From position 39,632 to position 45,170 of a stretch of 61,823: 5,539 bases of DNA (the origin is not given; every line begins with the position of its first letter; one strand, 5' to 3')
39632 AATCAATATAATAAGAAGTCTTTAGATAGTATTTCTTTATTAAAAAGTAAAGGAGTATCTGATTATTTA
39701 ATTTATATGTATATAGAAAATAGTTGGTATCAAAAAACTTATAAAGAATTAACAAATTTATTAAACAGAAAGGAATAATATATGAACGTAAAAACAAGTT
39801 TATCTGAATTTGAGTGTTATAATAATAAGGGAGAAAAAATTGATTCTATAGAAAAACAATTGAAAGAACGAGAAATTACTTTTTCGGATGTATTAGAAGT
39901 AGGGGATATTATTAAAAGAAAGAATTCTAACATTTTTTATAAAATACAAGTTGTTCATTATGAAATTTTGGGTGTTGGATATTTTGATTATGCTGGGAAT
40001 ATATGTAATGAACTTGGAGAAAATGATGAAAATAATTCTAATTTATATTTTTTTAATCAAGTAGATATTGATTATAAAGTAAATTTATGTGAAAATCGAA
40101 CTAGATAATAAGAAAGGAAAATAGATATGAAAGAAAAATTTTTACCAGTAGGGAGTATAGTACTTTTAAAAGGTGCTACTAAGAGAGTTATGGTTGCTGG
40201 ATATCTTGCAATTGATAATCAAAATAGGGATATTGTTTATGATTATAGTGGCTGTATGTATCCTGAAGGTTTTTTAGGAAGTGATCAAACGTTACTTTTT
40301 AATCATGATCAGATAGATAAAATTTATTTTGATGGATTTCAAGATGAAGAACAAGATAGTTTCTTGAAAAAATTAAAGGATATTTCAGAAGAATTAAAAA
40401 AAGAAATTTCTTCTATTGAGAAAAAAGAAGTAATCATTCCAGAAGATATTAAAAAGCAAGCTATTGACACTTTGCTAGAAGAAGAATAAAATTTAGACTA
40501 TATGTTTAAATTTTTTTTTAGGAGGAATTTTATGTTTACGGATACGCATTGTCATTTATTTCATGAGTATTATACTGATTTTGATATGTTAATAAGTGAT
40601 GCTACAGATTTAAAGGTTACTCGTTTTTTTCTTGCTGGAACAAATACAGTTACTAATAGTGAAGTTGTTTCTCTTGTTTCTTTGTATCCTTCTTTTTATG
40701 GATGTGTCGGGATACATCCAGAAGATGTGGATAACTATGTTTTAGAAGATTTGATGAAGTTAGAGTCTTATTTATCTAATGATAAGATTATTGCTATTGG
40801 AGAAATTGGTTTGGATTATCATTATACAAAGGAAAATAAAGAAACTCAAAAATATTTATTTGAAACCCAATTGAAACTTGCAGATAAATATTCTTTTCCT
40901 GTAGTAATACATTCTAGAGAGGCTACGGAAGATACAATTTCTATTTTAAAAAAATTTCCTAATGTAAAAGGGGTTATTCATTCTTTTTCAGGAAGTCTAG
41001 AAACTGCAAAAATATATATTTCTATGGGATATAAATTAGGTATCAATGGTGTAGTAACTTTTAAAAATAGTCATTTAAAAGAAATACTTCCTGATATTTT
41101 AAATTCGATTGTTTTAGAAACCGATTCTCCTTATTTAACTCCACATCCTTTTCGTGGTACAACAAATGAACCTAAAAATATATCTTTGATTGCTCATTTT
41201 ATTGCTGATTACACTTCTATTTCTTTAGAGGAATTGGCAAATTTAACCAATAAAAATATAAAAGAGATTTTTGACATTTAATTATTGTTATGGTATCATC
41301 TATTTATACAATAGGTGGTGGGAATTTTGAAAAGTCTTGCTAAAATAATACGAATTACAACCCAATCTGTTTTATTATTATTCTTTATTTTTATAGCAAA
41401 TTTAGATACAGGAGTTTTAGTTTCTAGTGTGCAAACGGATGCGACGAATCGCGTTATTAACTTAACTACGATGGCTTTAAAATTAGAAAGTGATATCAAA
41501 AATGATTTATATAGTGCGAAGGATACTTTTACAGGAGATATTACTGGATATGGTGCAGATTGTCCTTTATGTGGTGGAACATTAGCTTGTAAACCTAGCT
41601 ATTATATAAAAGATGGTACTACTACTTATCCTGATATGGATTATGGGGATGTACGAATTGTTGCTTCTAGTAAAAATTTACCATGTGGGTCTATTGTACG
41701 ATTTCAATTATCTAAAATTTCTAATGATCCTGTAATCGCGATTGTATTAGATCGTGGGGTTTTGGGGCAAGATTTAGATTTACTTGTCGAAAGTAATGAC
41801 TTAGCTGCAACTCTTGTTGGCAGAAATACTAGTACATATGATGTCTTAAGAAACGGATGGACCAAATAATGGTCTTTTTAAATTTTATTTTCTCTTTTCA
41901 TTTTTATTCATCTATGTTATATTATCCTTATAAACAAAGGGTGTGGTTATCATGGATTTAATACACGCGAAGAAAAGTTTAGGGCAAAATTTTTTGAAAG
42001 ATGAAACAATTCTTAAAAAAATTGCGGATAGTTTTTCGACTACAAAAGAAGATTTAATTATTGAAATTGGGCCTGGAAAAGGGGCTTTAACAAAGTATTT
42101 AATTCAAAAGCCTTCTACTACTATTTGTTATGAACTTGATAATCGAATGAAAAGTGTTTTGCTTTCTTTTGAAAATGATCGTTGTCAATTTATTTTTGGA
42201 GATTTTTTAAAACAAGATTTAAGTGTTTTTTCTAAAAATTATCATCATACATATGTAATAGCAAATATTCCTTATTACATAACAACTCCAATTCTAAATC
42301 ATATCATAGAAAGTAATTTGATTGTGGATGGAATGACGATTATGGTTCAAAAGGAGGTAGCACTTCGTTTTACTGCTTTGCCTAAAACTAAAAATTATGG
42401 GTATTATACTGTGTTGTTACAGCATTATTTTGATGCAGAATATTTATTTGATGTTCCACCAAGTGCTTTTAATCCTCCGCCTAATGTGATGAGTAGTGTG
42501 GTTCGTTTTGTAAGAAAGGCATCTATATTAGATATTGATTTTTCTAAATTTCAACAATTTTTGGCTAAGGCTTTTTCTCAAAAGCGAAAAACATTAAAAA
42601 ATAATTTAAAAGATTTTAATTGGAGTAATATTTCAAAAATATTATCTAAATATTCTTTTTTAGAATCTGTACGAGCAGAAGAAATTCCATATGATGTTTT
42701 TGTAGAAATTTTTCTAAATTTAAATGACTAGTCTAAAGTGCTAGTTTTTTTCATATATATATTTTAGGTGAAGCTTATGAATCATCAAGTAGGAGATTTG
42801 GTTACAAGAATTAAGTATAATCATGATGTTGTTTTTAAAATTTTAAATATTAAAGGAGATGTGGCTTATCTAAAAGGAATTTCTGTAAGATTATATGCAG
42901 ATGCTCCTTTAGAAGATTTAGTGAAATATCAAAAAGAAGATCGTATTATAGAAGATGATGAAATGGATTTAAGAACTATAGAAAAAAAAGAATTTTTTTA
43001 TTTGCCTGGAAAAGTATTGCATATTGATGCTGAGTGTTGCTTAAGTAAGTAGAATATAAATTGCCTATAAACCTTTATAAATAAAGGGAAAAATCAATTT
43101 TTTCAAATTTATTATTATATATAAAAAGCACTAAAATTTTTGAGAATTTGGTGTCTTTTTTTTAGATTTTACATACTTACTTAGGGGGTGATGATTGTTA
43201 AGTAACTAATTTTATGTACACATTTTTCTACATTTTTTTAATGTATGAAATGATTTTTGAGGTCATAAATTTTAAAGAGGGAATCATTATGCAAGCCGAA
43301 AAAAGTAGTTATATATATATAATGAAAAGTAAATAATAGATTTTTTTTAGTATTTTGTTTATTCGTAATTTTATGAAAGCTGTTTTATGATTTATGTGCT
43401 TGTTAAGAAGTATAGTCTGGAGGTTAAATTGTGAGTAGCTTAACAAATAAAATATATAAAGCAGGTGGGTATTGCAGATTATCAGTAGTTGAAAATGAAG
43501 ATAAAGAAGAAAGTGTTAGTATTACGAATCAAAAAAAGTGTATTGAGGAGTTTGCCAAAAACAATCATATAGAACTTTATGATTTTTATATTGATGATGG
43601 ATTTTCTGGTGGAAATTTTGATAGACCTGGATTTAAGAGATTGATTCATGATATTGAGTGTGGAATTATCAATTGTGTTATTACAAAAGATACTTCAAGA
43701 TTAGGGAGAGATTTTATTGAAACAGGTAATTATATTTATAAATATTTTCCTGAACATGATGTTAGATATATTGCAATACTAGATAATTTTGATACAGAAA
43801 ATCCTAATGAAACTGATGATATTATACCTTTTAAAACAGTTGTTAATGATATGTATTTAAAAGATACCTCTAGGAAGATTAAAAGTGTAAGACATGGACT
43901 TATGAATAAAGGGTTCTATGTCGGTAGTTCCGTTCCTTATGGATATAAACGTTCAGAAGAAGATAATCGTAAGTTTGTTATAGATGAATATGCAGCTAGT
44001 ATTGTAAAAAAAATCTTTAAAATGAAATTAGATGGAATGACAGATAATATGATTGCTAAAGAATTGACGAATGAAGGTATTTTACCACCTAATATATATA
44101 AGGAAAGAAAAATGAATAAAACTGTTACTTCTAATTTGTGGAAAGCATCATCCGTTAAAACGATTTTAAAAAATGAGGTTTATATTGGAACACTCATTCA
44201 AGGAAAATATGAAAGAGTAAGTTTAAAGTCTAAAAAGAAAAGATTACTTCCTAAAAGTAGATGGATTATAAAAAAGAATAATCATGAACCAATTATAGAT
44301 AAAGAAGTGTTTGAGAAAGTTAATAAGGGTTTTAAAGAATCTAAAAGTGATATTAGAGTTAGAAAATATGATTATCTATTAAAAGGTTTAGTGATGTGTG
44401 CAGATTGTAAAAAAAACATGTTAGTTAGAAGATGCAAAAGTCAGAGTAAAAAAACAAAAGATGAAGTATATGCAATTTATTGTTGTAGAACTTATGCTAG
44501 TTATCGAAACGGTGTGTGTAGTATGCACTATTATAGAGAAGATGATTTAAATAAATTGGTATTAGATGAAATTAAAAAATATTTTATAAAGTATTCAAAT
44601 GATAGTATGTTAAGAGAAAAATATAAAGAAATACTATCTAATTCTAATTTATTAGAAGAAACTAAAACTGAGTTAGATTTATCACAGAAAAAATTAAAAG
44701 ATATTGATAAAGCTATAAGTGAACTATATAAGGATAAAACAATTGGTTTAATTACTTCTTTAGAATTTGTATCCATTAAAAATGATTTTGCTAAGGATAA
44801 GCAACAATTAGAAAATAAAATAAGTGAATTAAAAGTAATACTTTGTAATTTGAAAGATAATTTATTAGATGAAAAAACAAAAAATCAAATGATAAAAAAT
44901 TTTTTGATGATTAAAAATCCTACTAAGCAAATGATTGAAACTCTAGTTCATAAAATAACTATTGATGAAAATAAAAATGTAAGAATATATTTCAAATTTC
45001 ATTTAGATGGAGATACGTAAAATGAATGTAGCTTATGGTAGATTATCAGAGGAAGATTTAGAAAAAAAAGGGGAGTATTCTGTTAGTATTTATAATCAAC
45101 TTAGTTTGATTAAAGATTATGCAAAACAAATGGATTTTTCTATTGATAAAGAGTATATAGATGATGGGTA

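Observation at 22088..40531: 18.4-kb island between metG and tatD carries a stripped-down type VII-like secretion locus lacking EsaA, EssA and EssB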

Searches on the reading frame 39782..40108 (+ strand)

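Call 5: search_protein_families(library=pfam, max_evalue=0.01, proteins=[window:39782-40108:+])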
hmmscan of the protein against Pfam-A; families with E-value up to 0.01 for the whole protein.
window:39782-40108:+ (108 aa): 0 families

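Call 14: search_protein_families(library=ncbifam, max_evalue=0.01, proteins=[window:39782-40108:+])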
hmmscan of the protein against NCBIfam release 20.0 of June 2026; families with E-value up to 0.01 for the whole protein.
window:39782-40108:+ (108 aa): 0 families

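Call 47: search_protein_families(library=pfam, max_evalue=5, proteins=[window:39782-40108:+])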
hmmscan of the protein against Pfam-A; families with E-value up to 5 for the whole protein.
window:39782-40108:+ (108 aa): 1 family
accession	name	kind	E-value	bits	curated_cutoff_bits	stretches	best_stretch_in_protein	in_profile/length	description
PF24701.1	DUF7664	-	0.068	13.8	27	1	18-74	11-68/98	Domain of unknown function (DUF7664)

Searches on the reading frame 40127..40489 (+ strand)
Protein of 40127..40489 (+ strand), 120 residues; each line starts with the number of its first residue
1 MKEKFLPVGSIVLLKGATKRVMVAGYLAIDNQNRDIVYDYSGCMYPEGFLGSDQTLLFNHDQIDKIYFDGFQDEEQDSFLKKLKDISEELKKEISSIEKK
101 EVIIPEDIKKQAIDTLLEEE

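Call 5: search_protein_families(library=pfam, max_evalue=0.01, proteins=[window:40127-40489:+])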
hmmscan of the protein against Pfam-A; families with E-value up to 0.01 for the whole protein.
window:40127-40489:+ (120 aa): 2 families
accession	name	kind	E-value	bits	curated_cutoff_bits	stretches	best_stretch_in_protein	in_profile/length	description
PF13780.11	DUF4176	-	1.1e-28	99.5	25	1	5-79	1-74/74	Domain of unknown function (DUF4176)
PF16238.11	DUF4897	-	0.0046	17.3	28.6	1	34-97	8-67/157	Domain of unknown function (DUF4897)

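Call 14: search_protein_families(library=ncbifam, max_evalue=0.01, proteins=[window:40127-40489:+])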
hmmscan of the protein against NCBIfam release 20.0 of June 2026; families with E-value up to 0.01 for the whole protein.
window:40127-40489:+ (120 aa): 0 families

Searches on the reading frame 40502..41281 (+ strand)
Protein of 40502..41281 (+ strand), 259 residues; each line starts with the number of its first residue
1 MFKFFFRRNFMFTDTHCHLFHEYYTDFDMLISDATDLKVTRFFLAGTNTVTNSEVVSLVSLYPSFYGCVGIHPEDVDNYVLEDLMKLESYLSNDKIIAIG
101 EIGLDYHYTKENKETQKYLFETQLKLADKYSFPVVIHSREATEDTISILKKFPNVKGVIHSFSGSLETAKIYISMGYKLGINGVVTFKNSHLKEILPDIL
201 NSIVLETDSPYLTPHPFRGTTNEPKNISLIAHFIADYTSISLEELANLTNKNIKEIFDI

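Call 6: search_protein_families(library=pfam, max_evalue=0.01, proteins=[window:40502-41281:+])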
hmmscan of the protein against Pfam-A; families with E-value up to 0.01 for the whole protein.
window:40502-41281:+ (259 aa): 1 family
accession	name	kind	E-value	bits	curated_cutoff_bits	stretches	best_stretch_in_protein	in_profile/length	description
PF01026.27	TatD_DNase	-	1.2e-71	241.6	27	1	13-257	1-252/253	TatD related DNase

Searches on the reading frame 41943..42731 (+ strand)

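Call 6: search_protein_families(library=pfam, max_evalue=0.01, proteins=[window:41943-42731:+])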
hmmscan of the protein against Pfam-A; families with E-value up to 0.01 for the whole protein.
window:41943-42731:+ (262 aa): 1 family
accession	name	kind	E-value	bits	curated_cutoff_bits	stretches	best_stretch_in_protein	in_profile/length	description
PF00398.26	RrnaAD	-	1.5e-53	182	24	1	9-261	4-262/263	Ribosomal RNA adenine dimethylase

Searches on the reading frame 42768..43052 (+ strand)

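Call 6: search_protein_families(library=pfam, max_evalue=0.01, proteins=[window:42768-43052:+])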
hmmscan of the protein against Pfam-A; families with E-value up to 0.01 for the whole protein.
window:42768-43052:+ (94 aa): 2 families
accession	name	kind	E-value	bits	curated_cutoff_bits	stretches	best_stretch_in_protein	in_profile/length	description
PF05582.17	Peptidase_U57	-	4.8e-17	62.6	25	1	7-66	1-64/280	YabG peptidase U57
PF20328.3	DUF6623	-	0.0098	16.2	27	0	24-82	54-109/149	Family of unknown function (DUF6623)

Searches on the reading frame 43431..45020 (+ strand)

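Call 46: search_protein_families(library=pfam, max_evalue=0.01, proteins=[window:43431-45020:+])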
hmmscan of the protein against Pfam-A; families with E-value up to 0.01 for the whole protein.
window:43431-45020:+ (529 aa): 3 families
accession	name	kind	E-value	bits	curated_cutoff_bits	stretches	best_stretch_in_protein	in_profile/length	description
PF07508.19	Recombinase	-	5.4e-25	88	21.1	1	188-302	3-100/102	Recombinase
PF00239.26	Resolvase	-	3.6e-17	63.3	23.3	1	13-152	3-134/145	Resolvase, N terminal domain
PF13408.12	Zn_ribbon_recom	-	1.4e-11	45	25.3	1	316-382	1-58/58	Recombinase zinc beta ribbon domain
